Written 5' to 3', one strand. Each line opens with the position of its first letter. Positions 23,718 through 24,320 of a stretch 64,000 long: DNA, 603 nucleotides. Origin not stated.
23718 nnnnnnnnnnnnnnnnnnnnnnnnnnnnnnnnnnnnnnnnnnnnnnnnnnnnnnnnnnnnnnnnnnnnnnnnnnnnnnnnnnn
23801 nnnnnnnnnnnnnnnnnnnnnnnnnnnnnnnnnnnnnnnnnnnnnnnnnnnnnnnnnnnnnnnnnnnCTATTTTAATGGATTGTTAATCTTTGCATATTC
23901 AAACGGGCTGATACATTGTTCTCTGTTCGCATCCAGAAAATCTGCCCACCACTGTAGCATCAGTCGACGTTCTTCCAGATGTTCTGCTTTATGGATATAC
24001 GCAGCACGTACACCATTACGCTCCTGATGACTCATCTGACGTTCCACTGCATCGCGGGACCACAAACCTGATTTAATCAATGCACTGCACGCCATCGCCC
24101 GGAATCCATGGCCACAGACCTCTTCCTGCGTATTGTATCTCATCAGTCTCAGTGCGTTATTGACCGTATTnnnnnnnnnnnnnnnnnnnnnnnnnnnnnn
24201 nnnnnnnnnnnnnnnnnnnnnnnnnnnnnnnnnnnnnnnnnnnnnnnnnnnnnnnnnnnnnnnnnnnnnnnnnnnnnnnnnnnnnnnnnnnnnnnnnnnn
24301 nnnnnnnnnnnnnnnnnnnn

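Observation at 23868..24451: Integrase 3' remnant plus AT-rich spacer: evidence of serial island acquisition at pheV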

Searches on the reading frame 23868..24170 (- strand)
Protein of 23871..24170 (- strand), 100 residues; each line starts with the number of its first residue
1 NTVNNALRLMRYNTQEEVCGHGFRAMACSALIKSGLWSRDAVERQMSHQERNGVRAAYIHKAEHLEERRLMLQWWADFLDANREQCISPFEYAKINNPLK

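Call 22: search_protein_families(proteins=[window:23868-24143:-], library=ncbifam)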
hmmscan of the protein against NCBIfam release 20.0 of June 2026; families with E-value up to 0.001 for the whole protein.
window:23868-24143:- (91 aa): 1 family
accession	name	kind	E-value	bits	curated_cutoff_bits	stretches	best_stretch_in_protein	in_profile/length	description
NF007246.0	PRK09692.1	domain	4.5e-13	48.6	434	1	10-75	335-398/413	integrase domain-containing protein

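Call 50: find_homologous_proteins(query=window:23871-24170:-)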
Query window:23871-24170:- (100 aa): 638 proteins with E <= 0.001 among 641 candidates; the best 120 are listed.
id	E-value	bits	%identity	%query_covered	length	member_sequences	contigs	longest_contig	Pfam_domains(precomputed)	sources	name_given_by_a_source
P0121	3.0e-57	208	93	100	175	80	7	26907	PF00589.28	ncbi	ncbi:tyrosine-type recombinase/integrase, partial [Escherichia coli]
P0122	5.4e-57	208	93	100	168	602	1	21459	PF00589.28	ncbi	ncbi:tyrosine-type recombinase/integrase, partial [Escherichia coli]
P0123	1.6e-56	206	92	100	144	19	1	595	PF00589.28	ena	-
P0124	2.4e-55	202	87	100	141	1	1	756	PF00589.28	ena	-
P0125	3.6e-55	202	86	100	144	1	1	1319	PF00589.28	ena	-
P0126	4.7e-55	201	91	100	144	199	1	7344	PF00589.28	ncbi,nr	ncbi:TPA: site-specific integrase [Escherichia coli]|nr:site-specific integrase [Escherichia coli] H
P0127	5.0e-55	201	91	100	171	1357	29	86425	PF00589.28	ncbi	ncbi:site-specific integrase, partial [Escherichia coli]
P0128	1.0e-54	200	90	100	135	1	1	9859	-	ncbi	ncbi:tyrosine-type recombinase/integrase, partial [Escherichia coli]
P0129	1.1e-54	200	89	100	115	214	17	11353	-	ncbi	ncbi:hypothetical protein UQ69_21615, partial [Shigella sonnei]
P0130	2.5e-54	199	89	100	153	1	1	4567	-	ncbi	ncbi:TPA: tyrosine-type recombinase/integrase, partial [Shigella sonnei]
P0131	5.9e-53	195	90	93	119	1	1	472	-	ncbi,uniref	ncbi:tyrosine-type recombinase/integrase, partial [Escherichia coli]|uniref:tyrosine-type recombinas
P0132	1.2e-52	194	87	100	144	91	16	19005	PF00589.28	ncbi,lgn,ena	-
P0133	2.1e-52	193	83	100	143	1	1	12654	PF00589.28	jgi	jgi:integrase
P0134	4.4e-52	192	85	100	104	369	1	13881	PF00589.28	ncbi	-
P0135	1.4e-51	190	86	100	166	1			PF00589.28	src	-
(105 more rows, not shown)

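Call 71: find_encoding_contigs(protein=window:23868-24143:-, flank=9000, max_places=8)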
Protein window:23868-24143:- (91 aa): 5 contigs read that carry it; 5 places shown.
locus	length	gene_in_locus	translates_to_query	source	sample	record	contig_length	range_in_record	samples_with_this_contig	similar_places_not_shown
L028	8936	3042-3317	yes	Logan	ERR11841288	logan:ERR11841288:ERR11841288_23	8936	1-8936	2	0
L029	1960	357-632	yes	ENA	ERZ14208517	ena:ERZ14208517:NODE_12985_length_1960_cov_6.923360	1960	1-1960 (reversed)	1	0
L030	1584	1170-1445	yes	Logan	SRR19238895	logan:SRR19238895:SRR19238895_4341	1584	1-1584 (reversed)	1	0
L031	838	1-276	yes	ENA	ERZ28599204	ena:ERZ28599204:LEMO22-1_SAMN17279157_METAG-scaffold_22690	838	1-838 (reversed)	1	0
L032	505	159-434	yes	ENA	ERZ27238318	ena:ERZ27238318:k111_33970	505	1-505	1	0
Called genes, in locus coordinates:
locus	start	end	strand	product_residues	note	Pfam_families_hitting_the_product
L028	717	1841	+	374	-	PF00145:DNA_methylase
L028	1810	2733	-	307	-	-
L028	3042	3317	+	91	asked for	-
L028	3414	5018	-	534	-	PF00884:Sulfatase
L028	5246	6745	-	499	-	-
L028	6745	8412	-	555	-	-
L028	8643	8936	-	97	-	?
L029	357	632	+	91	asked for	-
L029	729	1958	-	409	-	?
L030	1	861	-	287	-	?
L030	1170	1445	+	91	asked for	-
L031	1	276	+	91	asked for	?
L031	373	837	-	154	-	?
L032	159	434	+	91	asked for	-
